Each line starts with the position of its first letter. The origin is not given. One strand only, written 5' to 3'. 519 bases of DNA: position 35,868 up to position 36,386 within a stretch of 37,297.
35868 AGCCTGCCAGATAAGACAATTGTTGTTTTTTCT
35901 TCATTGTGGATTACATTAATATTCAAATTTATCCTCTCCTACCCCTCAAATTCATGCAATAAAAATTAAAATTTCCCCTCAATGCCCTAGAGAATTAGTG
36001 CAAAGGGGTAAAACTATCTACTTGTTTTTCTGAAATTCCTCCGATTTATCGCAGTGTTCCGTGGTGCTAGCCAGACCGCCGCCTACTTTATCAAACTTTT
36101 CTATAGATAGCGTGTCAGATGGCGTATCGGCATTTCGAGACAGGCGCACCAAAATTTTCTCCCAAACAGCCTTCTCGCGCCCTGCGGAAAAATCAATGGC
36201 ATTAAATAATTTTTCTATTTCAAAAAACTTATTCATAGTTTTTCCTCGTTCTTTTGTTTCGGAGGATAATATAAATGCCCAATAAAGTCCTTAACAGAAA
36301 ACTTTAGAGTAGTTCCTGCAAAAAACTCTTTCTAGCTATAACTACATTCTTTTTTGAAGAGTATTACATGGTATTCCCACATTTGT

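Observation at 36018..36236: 72-aa peptide with a long leader ending in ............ and an 18-aa Ser/Thr/Cys-containing hydrophilic tail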

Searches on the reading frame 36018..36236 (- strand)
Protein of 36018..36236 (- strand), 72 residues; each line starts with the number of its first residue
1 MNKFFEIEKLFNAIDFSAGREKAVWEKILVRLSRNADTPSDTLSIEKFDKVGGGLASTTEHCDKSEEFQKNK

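Call 5: search_protein_families(library=pfam, proteins=[window:36018-36236:-], max_evalue=0.01)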
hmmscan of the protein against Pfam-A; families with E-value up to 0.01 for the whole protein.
window:36018-36236:- (72 aa): 0 families

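Call 6: search_protein_families(library=ncbifam, proteins=[window:36018-36236:-], max_evalue=10)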
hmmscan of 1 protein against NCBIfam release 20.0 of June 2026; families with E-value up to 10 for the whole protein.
window:36018-36236:- (72 aa): 0 families

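Call 8: find_homologous_proteins(query=window:36018-36236:-, max_evalue=10)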
Query window:36018-36236:- (72 aa): 1 proteins with E <= 10 among 2 candidates.
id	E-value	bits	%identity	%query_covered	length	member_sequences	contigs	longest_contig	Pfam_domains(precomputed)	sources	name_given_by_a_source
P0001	3.1e-40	152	100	100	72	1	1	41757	-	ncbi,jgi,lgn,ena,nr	ncbi:MAG: hypothetical protein FWG61_10050 [Firmicutes bacterium]|nr:hypothetical protein [Bacillota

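Call 13: find_encoding_contigs(protein=P0001, flank=10000, max_places=6)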
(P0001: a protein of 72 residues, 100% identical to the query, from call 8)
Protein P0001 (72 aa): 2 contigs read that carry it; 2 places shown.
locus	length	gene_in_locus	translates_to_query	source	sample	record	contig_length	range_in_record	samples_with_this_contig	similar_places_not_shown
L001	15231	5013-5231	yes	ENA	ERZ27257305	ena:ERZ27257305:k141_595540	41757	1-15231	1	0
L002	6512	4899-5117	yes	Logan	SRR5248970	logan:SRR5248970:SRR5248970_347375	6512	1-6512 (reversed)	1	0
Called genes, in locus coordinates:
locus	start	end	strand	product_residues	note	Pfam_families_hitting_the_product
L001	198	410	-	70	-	-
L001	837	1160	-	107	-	-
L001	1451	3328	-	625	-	PF02624:YcaO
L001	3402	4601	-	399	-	PF01546:Peptidase_M20, PF07687:M20_dimer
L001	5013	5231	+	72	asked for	-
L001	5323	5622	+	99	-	PF01740:STAS, PF13466:STAS_2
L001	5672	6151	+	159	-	PF13581:HATPase_c_2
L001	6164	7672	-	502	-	PF07228:SpoIIE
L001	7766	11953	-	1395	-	PF00668:Condensation, PF00550:PP-binding (faint), PF00501:AMP-binding, PF13193:AMP-binding_C (weak), PF01073:3Beta_HSD, PF01370:Epimerase, PF04321:RmlD_sub_bind (weak), PF07993:NAD_binding_4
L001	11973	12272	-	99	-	PF01740:STAS, PF13466:STAS_2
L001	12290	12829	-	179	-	PF04542:Sigma70_r2, PF08281:Sigma70_r4_2, PF04545:Sigma70_r4 (weak)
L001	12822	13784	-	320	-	PF22541:DUF7005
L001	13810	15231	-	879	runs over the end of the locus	PF00664:ABC_membrane, PF00005:ABC_tran, PF02463:SMC_N (faint)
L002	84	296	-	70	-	-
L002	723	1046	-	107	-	-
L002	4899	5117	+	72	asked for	-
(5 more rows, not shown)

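Call 15: search_protein_representatives(protein=window:36018-36236:-)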
Query: 72 residues. Proteins with E-value up to 0.001 (for the whole library): 16; up to 1e-10: 2; up to 1e-30: 0. The best 16 are listed.
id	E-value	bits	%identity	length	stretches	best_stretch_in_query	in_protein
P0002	2.3e-12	62.3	35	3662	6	7-55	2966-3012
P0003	2.8e-11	58.9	53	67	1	1-70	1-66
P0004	1.4e-09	53.5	48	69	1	1-67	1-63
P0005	6.5e-09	51.4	48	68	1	1-69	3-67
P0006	8.2e-07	44.8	48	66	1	1-66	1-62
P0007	1.1e-06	44.4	44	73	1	2-68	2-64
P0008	1.4e-06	44.1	49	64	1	5-61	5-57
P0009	2.3e-06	43.4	47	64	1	4-65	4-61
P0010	3.0e-06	43.0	49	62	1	1-63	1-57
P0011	3.4e-06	42.8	32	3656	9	20-57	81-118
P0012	5.7e-06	42.1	37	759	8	25-54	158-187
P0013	2.3e-05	40.2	44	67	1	5-66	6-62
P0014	4.0e-05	39.4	45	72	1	2-63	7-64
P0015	5.9e-05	38.9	43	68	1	6-62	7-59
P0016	5.8e-04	35.8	53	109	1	1-53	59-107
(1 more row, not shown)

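Call 19: find_homologous_proteins(query=A1, max_evalue=0.01)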
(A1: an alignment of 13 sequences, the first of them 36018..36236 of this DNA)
Query A1 (13 sequences) (72 aa, profile of the alignment): 18 proteins with E <= 0.01 among 1304 candidates.
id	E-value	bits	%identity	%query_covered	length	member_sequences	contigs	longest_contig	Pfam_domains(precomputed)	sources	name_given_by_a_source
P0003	1.2e-27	113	50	97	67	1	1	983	-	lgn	-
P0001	2.6e-25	106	100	100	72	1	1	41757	-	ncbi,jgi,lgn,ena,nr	ncbi:MAG: hypothetical protein FWG61_10050 [Firmicutes bacterium]|nr:hypothetical protein [Bacillota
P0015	2.0e-24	103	39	93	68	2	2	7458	-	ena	-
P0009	2.4e-24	102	44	89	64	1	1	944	-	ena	-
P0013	1.6e-23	100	42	83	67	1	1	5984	-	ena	-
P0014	4.9e-23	98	44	85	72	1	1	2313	-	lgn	-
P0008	1.2e-22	97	50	72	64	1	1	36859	-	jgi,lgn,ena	-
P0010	1.2e-21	94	44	88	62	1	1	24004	-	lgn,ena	-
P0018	1.5e-21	94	44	82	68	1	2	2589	-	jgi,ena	-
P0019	6.0e-20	88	38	90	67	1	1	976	-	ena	-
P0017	7.8e-20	88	41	68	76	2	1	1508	-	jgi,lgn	-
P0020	2.8e-19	86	52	78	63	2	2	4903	-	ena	-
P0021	7.2e-19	85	49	94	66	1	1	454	-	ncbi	-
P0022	2.2e-17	80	37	86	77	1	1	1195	-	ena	-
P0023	8.1e-17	78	42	90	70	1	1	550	-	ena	-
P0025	5.6e-16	76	43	71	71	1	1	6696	-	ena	-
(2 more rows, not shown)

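Call 20: find_encoding_contigs(protein=P0008, flank=10000, max_places=3)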
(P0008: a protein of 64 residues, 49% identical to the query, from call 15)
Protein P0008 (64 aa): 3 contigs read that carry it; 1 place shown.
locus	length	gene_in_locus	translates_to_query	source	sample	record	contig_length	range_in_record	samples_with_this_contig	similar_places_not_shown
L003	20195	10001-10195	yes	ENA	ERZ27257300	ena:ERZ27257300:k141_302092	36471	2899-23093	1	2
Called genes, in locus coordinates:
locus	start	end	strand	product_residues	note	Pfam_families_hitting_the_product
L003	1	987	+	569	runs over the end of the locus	PF05402:PqqD (weak), PF02310:B12-binding, PF04055:Radical_SAM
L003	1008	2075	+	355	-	PF05402:PqqD, PF02310:B12-binding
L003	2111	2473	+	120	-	PF04055:Radical_SAM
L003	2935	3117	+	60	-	-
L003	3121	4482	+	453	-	PF02310:B12-binding, PF04055:Radical_SAM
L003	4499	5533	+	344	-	PF04055:Radical_SAM (weak), PF13186:SPASM (weak)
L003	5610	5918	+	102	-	-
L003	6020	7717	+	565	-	PF02310:B12-binding, PF04055:Radical_SAM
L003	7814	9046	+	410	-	PF04055:Radical_SAM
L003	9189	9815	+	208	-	-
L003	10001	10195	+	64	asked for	-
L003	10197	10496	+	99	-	PF01740:STAS, PF13466:STAS_2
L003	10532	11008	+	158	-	PF13581:HATPase_c_2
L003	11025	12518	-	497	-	PF07228:SpoIIE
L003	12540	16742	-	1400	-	PF00668:Condensation, PF00501:AMP-binding, PF00550:PP-binding, PF01073:3Beta_HSD, PF01370:Epimerase, PF04321:RmlD_sub_bind (weak), PF07993:NAD_binding_4, PF16363:GDP_Man_Dehyd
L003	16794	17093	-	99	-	PF01740:STAS, PF13466:STAS_2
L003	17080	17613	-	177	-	PF04542:Sigma70_r2, PF08281:Sigma70_r4_2, PF04545:Sigma70_r4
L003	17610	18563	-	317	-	PF22541:DUF7005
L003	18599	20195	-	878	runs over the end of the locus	PF00664:ABC_membrane, PF00005:ABC_tran, PF02463:SMC_N (faint)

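Call 21: find_encoding_contigs(protein=P0010, flank=10000, max_places=3)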
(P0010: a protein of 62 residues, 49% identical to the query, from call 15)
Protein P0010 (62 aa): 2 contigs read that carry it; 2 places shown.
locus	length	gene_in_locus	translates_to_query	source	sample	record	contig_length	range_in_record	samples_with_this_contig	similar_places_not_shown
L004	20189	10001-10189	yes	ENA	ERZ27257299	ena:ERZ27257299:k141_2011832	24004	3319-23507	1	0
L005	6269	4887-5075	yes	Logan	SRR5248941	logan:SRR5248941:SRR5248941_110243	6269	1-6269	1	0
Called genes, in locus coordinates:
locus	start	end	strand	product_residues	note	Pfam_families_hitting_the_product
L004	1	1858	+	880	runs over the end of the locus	PF00664:ABC_membrane, PF00005:ABC_tran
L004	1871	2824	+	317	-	PF22541:DUF7005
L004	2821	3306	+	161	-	PF04542:Sigma70_r2, PF08281:Sigma70_r4_2, PF04545:Sigma70_r4 (faint)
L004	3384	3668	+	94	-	-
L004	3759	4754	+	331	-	PF04055:Radical_SAM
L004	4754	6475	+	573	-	PF01554:MatE (weak)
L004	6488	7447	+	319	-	-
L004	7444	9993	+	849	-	PF02743:dCache_1, PF22673:MCP-like_PDC_1 (weak), PF00672:HAMP, PF07228:SpoIIE, PF13581:HATPase_c_2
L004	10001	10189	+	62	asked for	-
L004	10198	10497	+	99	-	PF01740:STAS, PF13466:STAS_2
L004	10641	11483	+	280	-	PF12849:PBP_like_2, PF03466:LysR_substrate (faint), PF13531:SBP_bac_11, PF12727:PBP_like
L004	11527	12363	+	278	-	PF00528:BPD_transp_1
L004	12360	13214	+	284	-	PF00528:BPD_transp_1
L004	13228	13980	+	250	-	PF00005:ABC_tran, PF02463:SMC_N (faint), PF13304:AAA_21 (faint)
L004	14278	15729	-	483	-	PF02749:QRPTase_N (faint), PF17767:NAPRTase_N, PF04095:NAPRTase (weak), PF17956:NAPRTase_C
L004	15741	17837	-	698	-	PF01751:Toprim, PF01131:Topoisom_bac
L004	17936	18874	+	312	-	PF02517:Rce1-like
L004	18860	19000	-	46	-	-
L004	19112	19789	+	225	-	PF05389:MecA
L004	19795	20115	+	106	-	PF19642:DUF6145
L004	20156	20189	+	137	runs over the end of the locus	PF01243:PNPOx_N, PF16242:Pyrid_ox_like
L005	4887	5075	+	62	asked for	-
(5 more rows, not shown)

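Call 24: find_related_loci(query=A2, collection=genome_contigs, flank=10000)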
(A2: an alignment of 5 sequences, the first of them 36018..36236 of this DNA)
Query A2 (72 aa) in genome_contigs; peptide patterns used: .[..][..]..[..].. (x = any residue, [..] = any of these).
72 stretches matched a pattern; 1 encode a relative of the query (tblastn E <= 1e-3); 1 distinct loci.
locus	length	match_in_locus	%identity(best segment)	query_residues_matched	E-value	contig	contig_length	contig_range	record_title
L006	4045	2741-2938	49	1-70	2e-17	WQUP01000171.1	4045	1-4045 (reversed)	MAG: Endomicrobia bacterium isolate Cu122P5bin43 JGI20166J26741_11734897, whole genome shotgun sequence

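Call 26: find_encoding_contigs(protein=P0015, flank=10000, max_places=3)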
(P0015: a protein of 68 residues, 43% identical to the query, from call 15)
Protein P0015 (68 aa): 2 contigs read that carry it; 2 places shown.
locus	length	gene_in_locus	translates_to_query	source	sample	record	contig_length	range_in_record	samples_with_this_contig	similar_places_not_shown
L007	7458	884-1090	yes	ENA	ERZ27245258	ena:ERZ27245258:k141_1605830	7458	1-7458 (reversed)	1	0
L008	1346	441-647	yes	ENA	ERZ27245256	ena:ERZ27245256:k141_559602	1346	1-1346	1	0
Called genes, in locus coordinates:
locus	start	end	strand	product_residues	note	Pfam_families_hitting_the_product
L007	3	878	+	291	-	?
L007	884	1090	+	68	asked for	-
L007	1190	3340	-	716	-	PF06177:QueT (weak), PF07228:SpoIIE, PF13581:HATPase_c_2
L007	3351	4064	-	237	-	-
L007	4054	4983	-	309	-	PF00892:EamA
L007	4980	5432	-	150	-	PF12098:DUF3574 (weak)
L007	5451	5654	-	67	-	-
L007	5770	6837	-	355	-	PF02463:SMC_N (faint), PF00005:ABC_tran, PF13304:AAA_21 (faint)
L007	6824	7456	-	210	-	?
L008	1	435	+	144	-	?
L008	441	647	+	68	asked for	-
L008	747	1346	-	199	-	?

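Call 27: find_encoding_contigs(protein=P0025, flank=10000, max_places=3)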
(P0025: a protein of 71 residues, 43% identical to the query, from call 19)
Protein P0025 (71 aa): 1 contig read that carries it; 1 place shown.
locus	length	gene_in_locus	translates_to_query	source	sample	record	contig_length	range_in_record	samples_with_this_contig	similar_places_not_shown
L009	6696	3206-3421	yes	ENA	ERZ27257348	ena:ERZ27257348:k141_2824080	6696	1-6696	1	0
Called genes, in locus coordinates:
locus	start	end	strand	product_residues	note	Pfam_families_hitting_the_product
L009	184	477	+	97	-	-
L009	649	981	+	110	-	-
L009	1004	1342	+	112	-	-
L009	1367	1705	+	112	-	-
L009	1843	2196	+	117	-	-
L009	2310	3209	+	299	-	PF04055:Radical_SAM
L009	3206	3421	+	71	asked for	-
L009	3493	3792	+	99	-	PF01740:STAS, PF13466:STAS_2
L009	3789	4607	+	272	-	PF02517:Rce1-like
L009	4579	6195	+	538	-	PF07228:SpoIIE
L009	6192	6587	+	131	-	PF13581:HATPase_c_2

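Call 29: search_protein_families(library=pfam, alignment_id=A1, max_evalue=10)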
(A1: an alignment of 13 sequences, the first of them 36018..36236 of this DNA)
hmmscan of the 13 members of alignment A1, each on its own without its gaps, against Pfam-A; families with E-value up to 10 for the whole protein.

A. member 1, window:36018-36236:- (72 aa): 1 family
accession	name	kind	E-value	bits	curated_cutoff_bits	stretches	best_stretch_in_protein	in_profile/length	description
PF12472.13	DUF3693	-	0.14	12.3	21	1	20-34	13-27/60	Phage related protein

B. families by the number of members that match (of 13 scanned): 8 families
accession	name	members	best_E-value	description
PF25325.1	EF-hand_EFHB_C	2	0.036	EFHB C-terminal EF-hand domain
PF12472.13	DUF3693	2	0.12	Phage related protein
PF04604.19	L_biotic_typeA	2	0.18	Type-A lantibiotic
PF09277.16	Erythro-docking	1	0.13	Erythronolide synthase, docking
PF19664.4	DUF6167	1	0.15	Family of unknown function (DUF6167)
PF12559.13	Inhibitor_I10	1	0.17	Serine endopeptidase inhibitors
PF11314.13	DUF3117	1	0.23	Protein of unknown function (DUF3117)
PF22903.3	DA_C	1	0.24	Diels-Alderase, C-terminal domain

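Call 36: find_related_loci(query=A3, collection=metagenome_contigs, flank=10000)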
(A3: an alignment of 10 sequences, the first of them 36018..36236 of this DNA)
Query A3 (72 aa) in metagenome_contigs; peptide patterns used: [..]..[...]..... (x = any residue, [..] = any of these).
145 stretches matched a pattern; 3 encode a relative of the query (tblastn E <= 1e-3); 3 distinct loci.
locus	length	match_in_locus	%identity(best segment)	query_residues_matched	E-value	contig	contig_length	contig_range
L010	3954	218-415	42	1-71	4e-13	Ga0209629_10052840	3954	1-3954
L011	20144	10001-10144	50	6-57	9e-13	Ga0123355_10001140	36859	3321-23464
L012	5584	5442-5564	51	1-40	5e-10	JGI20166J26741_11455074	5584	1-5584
